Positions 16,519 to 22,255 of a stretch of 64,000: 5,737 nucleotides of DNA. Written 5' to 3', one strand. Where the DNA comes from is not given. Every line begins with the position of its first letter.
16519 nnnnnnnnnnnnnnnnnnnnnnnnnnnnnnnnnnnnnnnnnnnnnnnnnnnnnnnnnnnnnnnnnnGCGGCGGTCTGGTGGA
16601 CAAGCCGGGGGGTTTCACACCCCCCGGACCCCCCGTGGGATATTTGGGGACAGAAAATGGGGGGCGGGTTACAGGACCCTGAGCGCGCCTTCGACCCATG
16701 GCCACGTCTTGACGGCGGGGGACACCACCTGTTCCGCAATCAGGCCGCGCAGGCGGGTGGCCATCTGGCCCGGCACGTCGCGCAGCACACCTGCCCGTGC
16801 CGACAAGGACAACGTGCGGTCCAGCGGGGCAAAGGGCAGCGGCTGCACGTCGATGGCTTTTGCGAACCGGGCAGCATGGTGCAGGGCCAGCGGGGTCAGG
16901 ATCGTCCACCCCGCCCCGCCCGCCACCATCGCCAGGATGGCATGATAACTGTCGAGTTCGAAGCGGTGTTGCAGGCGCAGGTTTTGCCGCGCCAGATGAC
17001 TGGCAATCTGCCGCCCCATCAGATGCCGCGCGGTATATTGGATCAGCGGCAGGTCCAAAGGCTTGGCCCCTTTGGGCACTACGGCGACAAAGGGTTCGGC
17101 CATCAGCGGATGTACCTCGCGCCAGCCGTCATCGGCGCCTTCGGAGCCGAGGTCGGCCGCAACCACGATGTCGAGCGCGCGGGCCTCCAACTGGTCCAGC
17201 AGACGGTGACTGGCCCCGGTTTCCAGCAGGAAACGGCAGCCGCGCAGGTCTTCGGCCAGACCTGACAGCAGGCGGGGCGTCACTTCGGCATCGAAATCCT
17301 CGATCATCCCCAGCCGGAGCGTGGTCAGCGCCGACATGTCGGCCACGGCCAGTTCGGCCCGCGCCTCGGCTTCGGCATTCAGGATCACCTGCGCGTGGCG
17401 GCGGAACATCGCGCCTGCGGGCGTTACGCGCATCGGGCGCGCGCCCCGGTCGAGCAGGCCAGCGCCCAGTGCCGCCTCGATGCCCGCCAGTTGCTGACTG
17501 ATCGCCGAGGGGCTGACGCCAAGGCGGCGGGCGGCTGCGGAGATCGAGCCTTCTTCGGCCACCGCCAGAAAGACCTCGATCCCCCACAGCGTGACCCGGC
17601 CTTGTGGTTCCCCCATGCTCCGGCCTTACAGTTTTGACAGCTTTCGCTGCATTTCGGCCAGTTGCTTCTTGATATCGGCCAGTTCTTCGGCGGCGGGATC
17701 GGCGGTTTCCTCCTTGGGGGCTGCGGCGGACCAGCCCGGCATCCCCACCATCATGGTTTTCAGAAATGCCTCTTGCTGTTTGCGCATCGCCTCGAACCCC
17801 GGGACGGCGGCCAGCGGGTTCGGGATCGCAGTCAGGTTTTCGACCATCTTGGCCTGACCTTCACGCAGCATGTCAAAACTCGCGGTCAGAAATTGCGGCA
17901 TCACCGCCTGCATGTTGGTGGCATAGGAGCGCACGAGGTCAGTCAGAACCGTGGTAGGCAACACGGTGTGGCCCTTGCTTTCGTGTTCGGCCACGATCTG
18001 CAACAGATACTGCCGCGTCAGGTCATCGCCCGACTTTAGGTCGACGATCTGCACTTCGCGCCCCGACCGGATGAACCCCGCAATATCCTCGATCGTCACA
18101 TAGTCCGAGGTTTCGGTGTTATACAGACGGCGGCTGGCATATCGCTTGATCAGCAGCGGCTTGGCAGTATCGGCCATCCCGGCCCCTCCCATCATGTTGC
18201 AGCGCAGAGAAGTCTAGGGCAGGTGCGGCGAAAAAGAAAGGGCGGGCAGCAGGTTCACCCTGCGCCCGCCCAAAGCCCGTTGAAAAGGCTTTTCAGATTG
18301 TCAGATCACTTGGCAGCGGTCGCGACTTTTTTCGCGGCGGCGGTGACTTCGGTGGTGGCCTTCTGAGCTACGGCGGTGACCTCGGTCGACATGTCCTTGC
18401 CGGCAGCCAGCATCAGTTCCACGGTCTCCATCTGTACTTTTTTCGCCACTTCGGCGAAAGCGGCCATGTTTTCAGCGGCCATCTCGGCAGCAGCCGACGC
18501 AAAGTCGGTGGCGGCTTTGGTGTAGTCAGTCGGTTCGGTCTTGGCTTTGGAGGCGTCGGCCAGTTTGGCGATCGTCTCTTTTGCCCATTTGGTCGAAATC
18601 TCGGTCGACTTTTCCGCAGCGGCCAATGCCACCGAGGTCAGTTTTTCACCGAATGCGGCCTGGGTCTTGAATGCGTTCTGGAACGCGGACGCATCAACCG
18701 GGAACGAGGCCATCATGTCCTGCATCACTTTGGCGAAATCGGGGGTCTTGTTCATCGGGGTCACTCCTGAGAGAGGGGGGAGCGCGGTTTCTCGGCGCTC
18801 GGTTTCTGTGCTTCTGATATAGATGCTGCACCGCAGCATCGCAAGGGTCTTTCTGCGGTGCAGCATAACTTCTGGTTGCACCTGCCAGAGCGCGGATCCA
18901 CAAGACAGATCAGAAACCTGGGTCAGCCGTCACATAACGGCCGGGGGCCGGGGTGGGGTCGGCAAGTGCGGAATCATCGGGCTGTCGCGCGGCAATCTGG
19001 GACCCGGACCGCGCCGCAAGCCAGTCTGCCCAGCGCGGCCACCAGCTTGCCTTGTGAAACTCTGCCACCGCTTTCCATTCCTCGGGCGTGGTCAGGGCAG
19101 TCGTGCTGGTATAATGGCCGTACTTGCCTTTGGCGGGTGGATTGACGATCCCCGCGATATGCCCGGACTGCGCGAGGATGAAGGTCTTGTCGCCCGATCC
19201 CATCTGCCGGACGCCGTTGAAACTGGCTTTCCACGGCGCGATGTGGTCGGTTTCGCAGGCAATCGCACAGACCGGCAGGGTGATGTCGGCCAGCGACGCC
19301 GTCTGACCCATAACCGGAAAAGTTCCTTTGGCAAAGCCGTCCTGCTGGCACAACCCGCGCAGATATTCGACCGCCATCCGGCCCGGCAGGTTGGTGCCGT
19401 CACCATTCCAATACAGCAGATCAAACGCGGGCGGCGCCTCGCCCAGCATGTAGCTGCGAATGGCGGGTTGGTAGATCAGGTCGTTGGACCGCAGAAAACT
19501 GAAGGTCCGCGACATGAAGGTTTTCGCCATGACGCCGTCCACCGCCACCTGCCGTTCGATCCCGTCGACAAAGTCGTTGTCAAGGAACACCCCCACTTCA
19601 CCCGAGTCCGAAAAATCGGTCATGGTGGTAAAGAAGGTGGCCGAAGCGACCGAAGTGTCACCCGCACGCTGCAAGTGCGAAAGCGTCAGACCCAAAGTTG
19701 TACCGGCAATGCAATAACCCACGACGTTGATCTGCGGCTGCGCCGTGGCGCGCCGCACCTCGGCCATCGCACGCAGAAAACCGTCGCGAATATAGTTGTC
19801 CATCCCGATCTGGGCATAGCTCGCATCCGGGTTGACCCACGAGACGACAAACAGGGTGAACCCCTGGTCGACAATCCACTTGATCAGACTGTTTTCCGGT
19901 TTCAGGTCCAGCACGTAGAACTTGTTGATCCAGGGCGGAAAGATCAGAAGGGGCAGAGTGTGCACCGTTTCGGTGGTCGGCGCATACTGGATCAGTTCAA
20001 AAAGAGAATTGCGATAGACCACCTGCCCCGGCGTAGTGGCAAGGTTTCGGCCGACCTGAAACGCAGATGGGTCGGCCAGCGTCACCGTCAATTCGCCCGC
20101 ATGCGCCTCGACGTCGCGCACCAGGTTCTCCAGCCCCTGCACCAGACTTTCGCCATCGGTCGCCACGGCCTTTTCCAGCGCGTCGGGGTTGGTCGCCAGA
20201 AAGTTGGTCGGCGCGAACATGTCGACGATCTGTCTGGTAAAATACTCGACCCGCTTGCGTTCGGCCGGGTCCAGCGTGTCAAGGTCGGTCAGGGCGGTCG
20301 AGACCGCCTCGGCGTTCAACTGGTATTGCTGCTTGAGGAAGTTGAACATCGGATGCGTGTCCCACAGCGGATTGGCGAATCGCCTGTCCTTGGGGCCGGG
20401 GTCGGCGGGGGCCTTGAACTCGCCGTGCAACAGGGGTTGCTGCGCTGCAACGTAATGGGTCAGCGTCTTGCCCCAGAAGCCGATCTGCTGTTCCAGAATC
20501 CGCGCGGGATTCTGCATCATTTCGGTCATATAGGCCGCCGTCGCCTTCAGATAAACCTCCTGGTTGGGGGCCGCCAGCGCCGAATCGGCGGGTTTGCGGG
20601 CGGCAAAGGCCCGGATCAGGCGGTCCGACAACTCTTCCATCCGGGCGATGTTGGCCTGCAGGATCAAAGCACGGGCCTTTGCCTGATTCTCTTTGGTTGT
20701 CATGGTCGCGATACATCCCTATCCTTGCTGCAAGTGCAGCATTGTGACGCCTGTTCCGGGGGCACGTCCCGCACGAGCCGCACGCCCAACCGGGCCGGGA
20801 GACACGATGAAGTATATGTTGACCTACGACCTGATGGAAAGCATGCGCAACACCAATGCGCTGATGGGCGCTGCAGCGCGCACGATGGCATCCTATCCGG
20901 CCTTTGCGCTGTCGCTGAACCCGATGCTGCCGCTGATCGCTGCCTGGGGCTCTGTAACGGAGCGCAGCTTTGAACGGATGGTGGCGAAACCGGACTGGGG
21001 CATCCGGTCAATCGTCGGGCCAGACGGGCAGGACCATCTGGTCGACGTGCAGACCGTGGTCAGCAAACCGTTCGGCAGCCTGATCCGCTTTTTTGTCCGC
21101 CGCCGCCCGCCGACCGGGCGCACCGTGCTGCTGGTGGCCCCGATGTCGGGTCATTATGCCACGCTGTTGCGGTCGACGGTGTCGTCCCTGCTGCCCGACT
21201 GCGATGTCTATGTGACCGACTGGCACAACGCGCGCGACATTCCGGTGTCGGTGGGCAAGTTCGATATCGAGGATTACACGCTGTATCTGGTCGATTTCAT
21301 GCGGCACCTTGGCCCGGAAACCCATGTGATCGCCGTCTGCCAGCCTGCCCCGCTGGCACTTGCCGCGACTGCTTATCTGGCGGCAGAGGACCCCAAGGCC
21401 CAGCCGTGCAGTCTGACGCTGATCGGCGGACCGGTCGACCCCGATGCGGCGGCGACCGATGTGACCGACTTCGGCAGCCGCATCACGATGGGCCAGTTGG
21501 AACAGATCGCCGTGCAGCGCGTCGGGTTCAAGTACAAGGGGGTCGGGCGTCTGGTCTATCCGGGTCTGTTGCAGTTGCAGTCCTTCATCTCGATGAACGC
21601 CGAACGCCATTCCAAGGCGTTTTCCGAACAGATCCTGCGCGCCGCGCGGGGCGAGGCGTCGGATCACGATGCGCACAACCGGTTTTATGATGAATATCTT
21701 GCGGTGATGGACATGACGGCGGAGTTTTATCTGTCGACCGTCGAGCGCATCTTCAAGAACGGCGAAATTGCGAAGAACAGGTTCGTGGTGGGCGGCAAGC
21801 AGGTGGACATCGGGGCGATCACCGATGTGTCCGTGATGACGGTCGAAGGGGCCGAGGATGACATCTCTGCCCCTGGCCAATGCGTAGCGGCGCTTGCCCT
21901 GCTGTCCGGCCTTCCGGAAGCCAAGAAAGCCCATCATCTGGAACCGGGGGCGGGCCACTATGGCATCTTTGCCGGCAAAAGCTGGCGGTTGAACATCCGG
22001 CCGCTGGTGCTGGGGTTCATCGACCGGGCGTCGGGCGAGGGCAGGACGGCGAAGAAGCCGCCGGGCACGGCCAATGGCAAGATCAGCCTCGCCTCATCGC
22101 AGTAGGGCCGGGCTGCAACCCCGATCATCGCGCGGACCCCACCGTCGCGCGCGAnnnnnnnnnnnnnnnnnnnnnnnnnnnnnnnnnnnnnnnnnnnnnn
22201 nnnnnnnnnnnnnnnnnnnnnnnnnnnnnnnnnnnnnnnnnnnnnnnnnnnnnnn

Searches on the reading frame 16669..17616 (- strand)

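Call 13: search_protein_families(library=pfam, proteins=[window:16669-17616:-], max_evalue=0.001)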
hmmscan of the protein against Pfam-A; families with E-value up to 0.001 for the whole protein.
window:16669-17616:- (315 aa): 3 families
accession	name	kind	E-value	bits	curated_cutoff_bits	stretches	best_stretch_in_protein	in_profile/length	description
PF03466.25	LysR_substrate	-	3.4e-24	85.8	28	1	99-276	7-190/209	LysR substrate binding domain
PF00126.33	HTH_1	-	5.5e-20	71.5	26.6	1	13-68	4-59/60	Bacterial regulatory helix-turn-helix protein, lysR family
PF13556.12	HTH_30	-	0.00027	21.1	27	1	20-57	10-47/59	PucR C-terminal helix-turn-helix domain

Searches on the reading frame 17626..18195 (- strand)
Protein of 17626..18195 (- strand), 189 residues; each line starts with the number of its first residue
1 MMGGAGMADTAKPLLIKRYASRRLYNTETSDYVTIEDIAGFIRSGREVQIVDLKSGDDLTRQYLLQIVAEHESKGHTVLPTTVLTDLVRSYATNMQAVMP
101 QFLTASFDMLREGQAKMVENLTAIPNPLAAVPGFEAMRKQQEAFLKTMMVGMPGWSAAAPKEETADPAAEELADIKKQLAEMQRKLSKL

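Call 13: search_protein_families(library=pfam, proteins=[window:17626-18195:-], max_evalue=0.001)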
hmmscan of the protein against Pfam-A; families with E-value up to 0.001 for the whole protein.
window:17626-18195:- (189 aa): 2 families
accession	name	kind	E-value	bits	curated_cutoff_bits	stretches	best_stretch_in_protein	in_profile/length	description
PF07879.16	PHB_acc_N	-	2.1e-26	92.2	25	1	15-75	1-61/61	PHB/PHA accumulation regulator DNA-binding domain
PF05233.18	PHB_acc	-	1.7e-12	47.6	27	1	79-117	1-39/40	PHB accumulation regulatory domain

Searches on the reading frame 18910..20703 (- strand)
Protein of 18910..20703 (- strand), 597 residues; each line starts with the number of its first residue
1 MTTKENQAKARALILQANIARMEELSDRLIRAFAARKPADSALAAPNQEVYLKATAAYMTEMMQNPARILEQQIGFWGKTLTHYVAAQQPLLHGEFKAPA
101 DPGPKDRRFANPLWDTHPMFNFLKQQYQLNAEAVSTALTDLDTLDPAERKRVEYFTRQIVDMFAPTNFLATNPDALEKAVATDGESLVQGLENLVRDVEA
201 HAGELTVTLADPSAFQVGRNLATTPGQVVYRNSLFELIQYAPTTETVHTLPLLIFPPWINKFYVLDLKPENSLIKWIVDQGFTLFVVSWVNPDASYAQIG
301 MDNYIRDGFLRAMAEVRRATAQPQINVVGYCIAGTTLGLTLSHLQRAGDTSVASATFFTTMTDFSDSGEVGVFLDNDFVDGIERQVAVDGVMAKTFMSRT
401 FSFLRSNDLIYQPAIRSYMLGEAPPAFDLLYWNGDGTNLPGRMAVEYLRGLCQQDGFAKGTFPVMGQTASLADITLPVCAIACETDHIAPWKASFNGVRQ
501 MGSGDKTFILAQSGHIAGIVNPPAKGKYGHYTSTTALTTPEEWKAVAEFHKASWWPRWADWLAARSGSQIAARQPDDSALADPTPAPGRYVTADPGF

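Call 13: search_protein_families(library=pfam, proteins=[window:18910-20703:-], max_evalue=0.001)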
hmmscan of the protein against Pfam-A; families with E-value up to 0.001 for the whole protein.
window:18910-20703:- (597 aa): 2 families
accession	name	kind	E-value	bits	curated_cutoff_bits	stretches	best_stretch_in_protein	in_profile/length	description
PF07167.19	PhaC_N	-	4.5e-75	251.6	23.7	1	105-277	1-173/173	Poly-beta-hydroxybutyrate polymerase (PhaC) N-terminus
PF00561.26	Abhydrolase_1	-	4.3e-09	36.8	25.8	1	273-522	19-245/245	alpha/beta hydrolase fold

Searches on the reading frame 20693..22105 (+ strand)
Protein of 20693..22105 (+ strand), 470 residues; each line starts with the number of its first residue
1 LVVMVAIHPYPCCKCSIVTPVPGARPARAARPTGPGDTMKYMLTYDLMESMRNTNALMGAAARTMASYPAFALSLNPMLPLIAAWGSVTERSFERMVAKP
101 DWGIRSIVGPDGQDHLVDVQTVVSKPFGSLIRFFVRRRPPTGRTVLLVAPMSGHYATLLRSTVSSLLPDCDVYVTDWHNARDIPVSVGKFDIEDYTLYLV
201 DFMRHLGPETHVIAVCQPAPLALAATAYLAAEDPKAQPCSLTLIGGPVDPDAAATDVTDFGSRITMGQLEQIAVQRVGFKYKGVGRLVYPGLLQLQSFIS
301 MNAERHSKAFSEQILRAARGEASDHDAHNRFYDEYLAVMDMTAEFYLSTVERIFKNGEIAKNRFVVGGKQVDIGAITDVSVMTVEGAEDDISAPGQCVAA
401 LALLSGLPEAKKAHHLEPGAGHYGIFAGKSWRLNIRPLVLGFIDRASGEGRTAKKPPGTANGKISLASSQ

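Call 13: search_protein_families(library=pfam, proteins=[window:20693-22105:+], max_evalue=0.001)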
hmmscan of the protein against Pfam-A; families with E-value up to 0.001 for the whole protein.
window:20693-22105:+ (470 aa): 1 family
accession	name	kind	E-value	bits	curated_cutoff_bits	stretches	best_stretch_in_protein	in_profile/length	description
PF06850.17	PHB_depo_C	-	1.9e-85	285.9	27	1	245-446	1-202/203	PHB de-polymerase C-terminus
